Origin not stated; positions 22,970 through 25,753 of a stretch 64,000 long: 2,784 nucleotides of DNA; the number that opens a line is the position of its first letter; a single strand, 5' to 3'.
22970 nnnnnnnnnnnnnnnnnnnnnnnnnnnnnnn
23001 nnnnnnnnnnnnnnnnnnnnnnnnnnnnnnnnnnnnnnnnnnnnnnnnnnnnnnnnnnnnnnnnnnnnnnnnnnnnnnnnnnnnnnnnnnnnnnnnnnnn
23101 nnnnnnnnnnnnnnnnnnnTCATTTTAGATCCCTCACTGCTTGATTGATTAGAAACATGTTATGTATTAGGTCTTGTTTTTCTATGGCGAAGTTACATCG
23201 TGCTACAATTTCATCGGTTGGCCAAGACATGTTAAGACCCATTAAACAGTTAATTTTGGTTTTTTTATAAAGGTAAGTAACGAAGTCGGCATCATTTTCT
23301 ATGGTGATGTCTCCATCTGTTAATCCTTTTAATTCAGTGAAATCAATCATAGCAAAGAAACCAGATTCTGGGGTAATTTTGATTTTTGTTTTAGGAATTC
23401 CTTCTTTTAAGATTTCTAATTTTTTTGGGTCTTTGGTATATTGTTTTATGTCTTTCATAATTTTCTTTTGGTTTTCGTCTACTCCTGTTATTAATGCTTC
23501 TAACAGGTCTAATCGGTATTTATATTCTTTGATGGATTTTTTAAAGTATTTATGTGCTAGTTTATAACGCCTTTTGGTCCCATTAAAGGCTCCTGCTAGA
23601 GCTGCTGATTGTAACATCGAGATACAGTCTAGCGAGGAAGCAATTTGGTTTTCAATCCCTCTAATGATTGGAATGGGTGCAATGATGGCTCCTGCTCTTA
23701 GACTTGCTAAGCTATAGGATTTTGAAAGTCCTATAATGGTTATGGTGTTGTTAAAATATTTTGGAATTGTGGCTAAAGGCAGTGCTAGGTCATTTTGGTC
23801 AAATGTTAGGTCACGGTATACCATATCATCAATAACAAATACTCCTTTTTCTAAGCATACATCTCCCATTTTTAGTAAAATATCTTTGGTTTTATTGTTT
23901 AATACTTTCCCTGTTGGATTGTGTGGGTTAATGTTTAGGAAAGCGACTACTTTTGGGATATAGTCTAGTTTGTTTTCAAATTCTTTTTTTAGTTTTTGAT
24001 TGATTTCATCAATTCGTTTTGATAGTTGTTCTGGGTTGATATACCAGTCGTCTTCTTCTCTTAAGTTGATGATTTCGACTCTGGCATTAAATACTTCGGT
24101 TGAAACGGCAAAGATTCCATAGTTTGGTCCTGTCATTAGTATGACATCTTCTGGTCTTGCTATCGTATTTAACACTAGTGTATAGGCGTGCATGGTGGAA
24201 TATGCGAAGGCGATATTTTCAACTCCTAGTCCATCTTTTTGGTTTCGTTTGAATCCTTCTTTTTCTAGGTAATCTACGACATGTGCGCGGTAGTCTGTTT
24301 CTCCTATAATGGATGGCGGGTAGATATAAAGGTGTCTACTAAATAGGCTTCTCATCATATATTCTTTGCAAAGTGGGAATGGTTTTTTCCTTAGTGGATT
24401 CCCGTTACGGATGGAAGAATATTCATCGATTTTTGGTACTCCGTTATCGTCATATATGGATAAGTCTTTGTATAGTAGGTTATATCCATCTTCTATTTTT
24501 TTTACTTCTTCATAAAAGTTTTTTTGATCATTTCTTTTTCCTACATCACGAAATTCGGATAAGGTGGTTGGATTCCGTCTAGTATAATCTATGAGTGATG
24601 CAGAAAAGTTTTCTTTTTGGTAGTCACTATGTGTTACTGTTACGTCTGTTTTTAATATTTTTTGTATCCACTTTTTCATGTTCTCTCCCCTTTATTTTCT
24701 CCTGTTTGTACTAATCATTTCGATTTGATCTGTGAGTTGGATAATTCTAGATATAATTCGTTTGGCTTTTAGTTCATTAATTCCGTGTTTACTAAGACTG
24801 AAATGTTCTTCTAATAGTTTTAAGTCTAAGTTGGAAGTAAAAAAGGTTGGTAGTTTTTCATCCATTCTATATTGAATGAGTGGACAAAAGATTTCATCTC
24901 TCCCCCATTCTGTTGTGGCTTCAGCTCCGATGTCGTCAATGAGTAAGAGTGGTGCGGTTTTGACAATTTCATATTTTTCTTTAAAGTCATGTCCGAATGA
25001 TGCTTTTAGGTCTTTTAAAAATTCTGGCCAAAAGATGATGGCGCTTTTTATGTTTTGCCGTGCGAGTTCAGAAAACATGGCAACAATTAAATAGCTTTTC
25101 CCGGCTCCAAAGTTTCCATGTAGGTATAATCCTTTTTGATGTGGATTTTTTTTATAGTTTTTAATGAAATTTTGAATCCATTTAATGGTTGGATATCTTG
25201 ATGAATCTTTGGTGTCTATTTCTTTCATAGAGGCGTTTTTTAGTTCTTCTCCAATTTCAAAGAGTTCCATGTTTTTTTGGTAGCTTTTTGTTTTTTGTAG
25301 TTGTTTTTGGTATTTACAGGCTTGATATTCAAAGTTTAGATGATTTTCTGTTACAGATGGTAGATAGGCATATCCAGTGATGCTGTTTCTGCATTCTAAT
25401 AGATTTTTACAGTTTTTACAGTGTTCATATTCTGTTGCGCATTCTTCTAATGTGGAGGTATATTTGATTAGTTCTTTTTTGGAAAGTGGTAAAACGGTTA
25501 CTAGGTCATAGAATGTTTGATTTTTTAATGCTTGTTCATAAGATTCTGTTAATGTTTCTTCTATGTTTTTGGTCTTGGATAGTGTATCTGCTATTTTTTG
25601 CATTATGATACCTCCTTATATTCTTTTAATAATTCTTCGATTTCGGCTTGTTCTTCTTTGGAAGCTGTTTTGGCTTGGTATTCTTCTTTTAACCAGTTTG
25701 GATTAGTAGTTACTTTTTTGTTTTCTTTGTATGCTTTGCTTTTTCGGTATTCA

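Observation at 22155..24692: ATP-grasp ligase and extended class I aminotransferase pair welded into the dnaB-dnaI replication operon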

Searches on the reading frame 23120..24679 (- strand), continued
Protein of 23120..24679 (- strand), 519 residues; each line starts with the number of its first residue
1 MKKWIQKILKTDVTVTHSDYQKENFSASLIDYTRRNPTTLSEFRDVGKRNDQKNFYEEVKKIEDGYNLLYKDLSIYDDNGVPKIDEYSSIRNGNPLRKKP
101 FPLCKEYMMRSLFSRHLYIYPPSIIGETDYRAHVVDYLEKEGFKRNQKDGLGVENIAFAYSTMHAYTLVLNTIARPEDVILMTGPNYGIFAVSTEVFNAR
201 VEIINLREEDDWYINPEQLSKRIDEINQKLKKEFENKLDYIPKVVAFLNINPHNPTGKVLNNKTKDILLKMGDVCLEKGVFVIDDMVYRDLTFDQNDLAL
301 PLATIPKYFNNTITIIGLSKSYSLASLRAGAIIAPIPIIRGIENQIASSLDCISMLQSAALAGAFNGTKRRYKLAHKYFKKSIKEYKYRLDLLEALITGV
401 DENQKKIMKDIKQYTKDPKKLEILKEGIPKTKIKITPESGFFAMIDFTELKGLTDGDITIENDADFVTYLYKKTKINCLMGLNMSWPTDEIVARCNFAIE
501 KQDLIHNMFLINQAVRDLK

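Call 56: fold_search(model_id=the predicted structure, library=pdb)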
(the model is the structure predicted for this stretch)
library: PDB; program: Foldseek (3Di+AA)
matches with E <= 10: 1859; with E <= 0.001: 1338
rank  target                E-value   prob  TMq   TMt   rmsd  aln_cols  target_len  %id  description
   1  5wml_B                6.0e-24  1.00  0.65  0.82   5.2       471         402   14  Arabidopsis thaliana Prephenate Aminotransferase mutant- K306A (released 2018-08-08)
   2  5wml_A                2.4e-23  1.00  0.64  0.81   5.6       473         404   15  Arabidopsis thaliana Prephenate Aminotransferase mutant- K306A (released 2018-08-08)
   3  6f5v_D                2.6e-23  1.00  0.64  0.82   4.6       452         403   16  Crystal structure of the prephenate aminotransferase from Arabidopsis thaliana (released 2019-03-13)
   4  6f5v_B                3.3e-23  1.00  0.64  0.82   5.1       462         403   16  Crystal structure of the prephenate aminotransferase from Arabidopsis thaliana (released 2019-03-13)
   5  5wmh_A                1.1e-22  1.00  0.66  0.85   4.8       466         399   15  Arabidopsis thaliana prephenate aminotransferase (released 2018-08-08)
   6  5wmk                  1.7e-22  1.00  0.64  0.80   5.6       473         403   15  Arabidopsis thaliana Prephenate Aminotransferase double mutant- T84V K169V (released 2018-08-08)
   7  5wmi                  1.8e-22  1.00  0.65  0.82   4.9       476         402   16  Arabidopsis thaliana Prephenate Aminotransferase mutant- T84V (released 2018-08-08)
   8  6f77_A                8.0e-22  1.00  0.68  0.87   4.1       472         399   16  Crystal structure of the prephenate aminotransferase from Rhizobium meliloti (released 2019-03-13)
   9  1gd9_A                1.7e-21  1.00  0.61  0.80   5.4       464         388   19  CRYSTALL STRUCTURE OF PYROCOCCUS PROTEIN-A1 (released 2001-09-22)
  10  6f5v_A                2.9e-21  1.00  0.64  0.81   4.4       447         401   16  Crystal structure of the prephenate aminotransferase from Arabidopsis thaliana (released 2019-03-13)
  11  6f35_A                4.2e-21  1.00  0.66  0.84   3.8       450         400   16  Crystal structure of the aspartate aminotranferase from Rhizobium meliloti (released 2019-03-13)
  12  5wmh_D                4.2e-21  1.00  0.65  0.82   5.5       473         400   16  Arabidopsis thaliana prephenate aminotransferase (released 2018-08-08)
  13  8wou_A                6.1e-21  1.00  0.64  0.83   4.9       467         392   15  The crystal structure of aspartate aminotransferases Lpg0070 from Legionella pneumophila (released 2023-12-06)
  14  1w7l                  7.6e-21  1.00  0.62  0.76   5.2       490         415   14  Crystal structure of human kynurenine aminotransferase I (released 2004-09-08)
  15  5wmh_C                1.0e-20  1.00  0.65  0.82   4.0       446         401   17  Arabidopsis thaliana prephenate aminotransferase (released 2018-08-08)
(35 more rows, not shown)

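Call 74: search_protein_families(library=pfam, proteins=[L043:9144-10403:+, L043:8434-9147:+], max_evalue=0.001)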
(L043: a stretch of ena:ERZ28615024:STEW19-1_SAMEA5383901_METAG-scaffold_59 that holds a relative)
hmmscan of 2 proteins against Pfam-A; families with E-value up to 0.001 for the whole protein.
L043:9144-10403:+ (419 aa): 3 families
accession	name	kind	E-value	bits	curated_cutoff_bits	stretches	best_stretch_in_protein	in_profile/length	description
PF18603.7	LAL_C2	-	2e-07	31.6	29.4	1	333-406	4-77/78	L-amino acid ligase C-terminal domain 2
PF13535.11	ATP-grasp_4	-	4.6e-05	23.5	27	1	154-291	5-157/160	ATP-grasp domain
PF02222.28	ATP-grasp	-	0.00011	22.4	27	1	122-286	2-162/179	ATP-grasp domain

L043:8434-9147:+ (237 aa): 1 family
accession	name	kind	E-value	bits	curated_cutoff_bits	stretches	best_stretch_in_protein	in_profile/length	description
PF13521.12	AAA_28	-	4.2e-14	53.5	27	1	5-160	1-148/164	AAA domain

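Call 76: search_solved_structures(query=A4, max_evalue=1e-8, show_alignments=1)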
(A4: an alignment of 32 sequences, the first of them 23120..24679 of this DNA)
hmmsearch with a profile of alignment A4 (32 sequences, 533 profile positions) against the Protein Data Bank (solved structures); distinct sequences matched with E-value up to 1e-8: 35.
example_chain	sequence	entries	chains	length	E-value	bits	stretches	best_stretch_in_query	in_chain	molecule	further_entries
4dgt_A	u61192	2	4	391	1.1e-20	76.8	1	115-389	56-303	Putative pyridoxal phosphate-dependent transferase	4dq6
9k71_A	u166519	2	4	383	6.8e-17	64.3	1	153-387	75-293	cysteine-S-conjugate beta-lyase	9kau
8juj_A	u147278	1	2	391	1.4e-16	63.3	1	153-387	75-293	Aspartate aminotransferase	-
3t32_A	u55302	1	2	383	1.5e-16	63.2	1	152-386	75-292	Aminotransferase, class I/II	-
1dju_A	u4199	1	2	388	4.4e-16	61.6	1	163-366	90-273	AROMATIC AMINOTRANSFERASE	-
1gd9_A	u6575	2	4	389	4.6e-16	61.5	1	163-366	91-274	ASPARTATE AMINOTRANSFERASE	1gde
6qp3_A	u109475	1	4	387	7.4e-15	57.6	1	157-388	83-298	Cystathionine beta-lyase PatB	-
7qug_A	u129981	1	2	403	8.9e-15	57.3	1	171-389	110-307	carbon-sulfur lyase FnaPatB1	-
4my5_A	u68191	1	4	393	4.4e-14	55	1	160-387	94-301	Putative amino acid aminotransferase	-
2zjg_A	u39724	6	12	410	5.5e-14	54.7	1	248-402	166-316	Kynurenine-oxoglutarate transaminase 3 | Kynurenine--oxoglutarate transaminase 3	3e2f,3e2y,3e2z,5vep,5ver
5veq_A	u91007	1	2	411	5.5e-14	54.7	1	248-402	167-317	Kynurenine--oxoglutarate transaminase 3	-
5veh_A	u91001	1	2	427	9.5e-14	53.9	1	257-395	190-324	Kynurenine aminotransferase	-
1yiy_A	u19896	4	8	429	9.6e-14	53.9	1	257-395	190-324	kynurenine aminotransferase; glutamine transaminase K | kynurenine aminotransferase; glutamine transaminase | Kynurenine aminotransferase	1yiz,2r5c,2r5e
3b1c_A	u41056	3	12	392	1.4e-13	53.3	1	148-360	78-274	BetaC-S lyase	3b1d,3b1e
9m0q_A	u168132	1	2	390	2.3e-13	52.7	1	162-381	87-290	cysteine-S-conjugate beta-lyase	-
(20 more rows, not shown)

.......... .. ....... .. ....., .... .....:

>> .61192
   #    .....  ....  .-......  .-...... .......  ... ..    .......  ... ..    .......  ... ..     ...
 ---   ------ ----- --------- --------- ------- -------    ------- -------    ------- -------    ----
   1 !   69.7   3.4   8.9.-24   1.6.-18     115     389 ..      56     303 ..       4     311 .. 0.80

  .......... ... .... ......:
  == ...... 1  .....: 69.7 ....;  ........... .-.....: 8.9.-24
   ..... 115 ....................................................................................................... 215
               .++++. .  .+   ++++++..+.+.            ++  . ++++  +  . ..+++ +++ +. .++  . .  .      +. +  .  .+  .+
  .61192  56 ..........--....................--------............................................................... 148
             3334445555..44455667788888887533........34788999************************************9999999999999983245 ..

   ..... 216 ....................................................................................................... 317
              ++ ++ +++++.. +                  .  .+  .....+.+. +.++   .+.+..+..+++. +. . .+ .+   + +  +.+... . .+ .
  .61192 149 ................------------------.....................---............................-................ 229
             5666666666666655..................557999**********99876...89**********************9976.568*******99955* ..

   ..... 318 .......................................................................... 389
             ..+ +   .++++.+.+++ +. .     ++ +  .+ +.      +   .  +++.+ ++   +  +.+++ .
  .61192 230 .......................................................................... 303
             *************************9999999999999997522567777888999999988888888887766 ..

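Call 85: find_encoding_contigs(protein=P0077, flank=7000, max_places=2)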
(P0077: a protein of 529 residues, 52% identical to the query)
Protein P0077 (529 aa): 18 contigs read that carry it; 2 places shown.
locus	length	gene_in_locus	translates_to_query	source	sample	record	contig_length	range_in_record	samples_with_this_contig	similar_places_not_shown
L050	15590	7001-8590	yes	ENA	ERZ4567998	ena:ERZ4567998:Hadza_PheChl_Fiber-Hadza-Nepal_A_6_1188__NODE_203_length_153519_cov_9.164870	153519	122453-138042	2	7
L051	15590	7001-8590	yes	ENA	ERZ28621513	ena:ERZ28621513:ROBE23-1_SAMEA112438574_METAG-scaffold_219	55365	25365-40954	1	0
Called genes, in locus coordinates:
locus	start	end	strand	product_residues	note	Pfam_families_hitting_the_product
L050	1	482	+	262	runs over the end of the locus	PF00149:Metallophos, PF12850:Metallophos_2 (faint)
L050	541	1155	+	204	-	-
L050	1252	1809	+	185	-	-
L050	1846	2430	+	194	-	-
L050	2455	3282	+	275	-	PF16804:DUF5071 (weak)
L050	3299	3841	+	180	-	-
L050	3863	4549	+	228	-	-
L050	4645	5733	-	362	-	PF01098:FTSW_RODA_SPOVE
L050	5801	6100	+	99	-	-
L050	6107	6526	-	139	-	PF10612:Spore-coat_CotZ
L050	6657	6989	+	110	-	PF00367:PTS_EIIB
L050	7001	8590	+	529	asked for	PF00155:Aminotran_1_2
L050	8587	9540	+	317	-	PF27100:DcsG_N, PF02955:GSH-S_ATP (faint), PF08443:RimK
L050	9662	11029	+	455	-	-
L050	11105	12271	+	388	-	PF00512:HisKA, PF02518:HATPase_c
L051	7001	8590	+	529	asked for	PF00155:Aminotran_1_2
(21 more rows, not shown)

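Call 86: find_encoding_contigs(protein=P0086, flank=7000, max_places=2)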
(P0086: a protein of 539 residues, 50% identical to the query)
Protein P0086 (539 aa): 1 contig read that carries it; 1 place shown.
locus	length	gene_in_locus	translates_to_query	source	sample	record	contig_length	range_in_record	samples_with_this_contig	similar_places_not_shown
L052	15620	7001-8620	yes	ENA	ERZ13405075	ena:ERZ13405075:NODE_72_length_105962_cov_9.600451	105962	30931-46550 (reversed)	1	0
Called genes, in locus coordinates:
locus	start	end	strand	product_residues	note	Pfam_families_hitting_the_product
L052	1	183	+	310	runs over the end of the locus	PF00535:Glycos_transf_2, PF13641:Glyco_tranf_2_3 (weak)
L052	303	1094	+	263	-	PF00005:ABC_tran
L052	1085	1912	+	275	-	PF00005:ABC_tran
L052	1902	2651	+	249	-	-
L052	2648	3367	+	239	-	PF01416:PseudoU_synth_1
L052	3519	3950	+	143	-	PF00572:Ribosomal_L13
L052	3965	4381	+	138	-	PF00380:Ribosomal_S9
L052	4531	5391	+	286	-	-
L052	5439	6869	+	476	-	-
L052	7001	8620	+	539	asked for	PF00155:Aminotran_1_2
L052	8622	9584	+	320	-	PF27100:DcsG_N, PF08443:RimK (weak), PF02955:GSH-S_ATP (weak)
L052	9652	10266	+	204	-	PF01520:Amidase_3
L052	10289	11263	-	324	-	PF00882:Zn_dep_PLPC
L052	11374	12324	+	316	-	PF07751:Abi_2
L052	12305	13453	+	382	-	PF00089:Trypsin, PF13365:Trypsin_2, PF00595:PDZ, PF13180:PDZ_2, PF17820:PDZ_6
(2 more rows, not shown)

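Call 91: search_protein_families(library=padloc, proteins=[window:23120-24679:-], max_evalue=0.01)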
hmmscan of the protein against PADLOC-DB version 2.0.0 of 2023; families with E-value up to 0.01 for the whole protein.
window:23120-24679:- (519 aa): 0 families

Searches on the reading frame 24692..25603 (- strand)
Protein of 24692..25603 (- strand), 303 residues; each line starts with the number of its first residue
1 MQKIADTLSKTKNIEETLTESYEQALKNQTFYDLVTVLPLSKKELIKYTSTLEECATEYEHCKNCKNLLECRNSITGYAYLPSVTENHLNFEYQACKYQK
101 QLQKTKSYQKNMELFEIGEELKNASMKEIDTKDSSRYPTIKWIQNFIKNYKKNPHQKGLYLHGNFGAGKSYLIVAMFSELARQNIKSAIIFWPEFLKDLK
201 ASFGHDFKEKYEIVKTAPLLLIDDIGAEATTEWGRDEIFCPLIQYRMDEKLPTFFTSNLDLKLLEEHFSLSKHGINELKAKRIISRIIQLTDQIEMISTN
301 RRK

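Call 3: search_protein_families(library=pfam, proteins=[window:24692-25603:-], max_evalue=0.01)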
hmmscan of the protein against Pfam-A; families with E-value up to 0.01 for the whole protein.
window:24692-25603:- (303 aa): 5 families
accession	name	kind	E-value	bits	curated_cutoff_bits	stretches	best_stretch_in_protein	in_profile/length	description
PF03969.22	AFG1_ATPase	-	8.6e-07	28.7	27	1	97-184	6-89/361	AFG1-like ATPase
PF01695.23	IstB_IS21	-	0.00014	21.9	24.1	1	156-266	92-201/238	IstB-like ATP binding protein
PF00308.24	Bac_DnaA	-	0.00031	21.4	23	1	155-257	33-137/162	Bacterial DnaA ATPAse domain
PF24883.2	NPHP3_N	-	0.0033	18.1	24.8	0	147-191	12-57/164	Nephrocystin 3, N-terminal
PF04851.21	ResIII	-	0.0039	17.6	22.5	0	136-191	5-58/164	Type III restriction enzyme, res subunit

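Call 4: search_protein_families(library=ncbifam, proteins=[window:24692-25603:-], max_evalue=0.01)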
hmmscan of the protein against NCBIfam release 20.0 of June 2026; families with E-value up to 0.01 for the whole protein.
window:24692-25603:- (303 aa): 12 families
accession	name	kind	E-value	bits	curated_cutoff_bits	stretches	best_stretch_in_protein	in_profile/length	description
NF006505.0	PRK08939.1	equivalog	5.1e-77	259.2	228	1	1-303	1-305/306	primosomal protein DnaI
NF005992.0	PRK08116.1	subfamily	6.6e-34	117.3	189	1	53-303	10-253/269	hypothetical protein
NF005304.0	PRK06835.1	equivalog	3.1e-13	49.5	215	1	41-269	80-298/330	ATP-binding protein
NF005378.0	PRK06921.1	subfamily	1.2e-12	47.5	207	1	53-261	27-226/266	hypothetical protein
NF038214.1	IS21_help_AAA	equivalog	2.2e-10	40.6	200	1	155-269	89-202/232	IS21-like element helper ATPase IstB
NF040713.1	ZapE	equivalog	2.9e-08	33.4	140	1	106-224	9-125/344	cell division protein ZapE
TIGR00362.1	DnaA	equivalog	1.1e-05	24.7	343.9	1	154-242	135-225/437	chromosomal replication initiator protein DnaA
TIGR03420.1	DnaA_homol_Hda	equivalog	0.00011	21.8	194.8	1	147-233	29-108/226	DnaA regulatory inactivator Hda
NF005931.1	PRK07952.1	equivalog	0.00046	19.8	357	1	103-264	48-210/246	replicative helicase loader DnaC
NF006616.1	PRK09183.1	subfamily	0.00065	19.1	300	1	160-269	104-213/253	IS21-like element helper ATPase IstB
NF003229.0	PRK04195.1-5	equivalog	0.00093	18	280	1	125-180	15-68/413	replication factor C large subunit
NF003230.0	PRK04195.1-6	equivalog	0.006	15.3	441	0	119-178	6-61/494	replication factor C large subunit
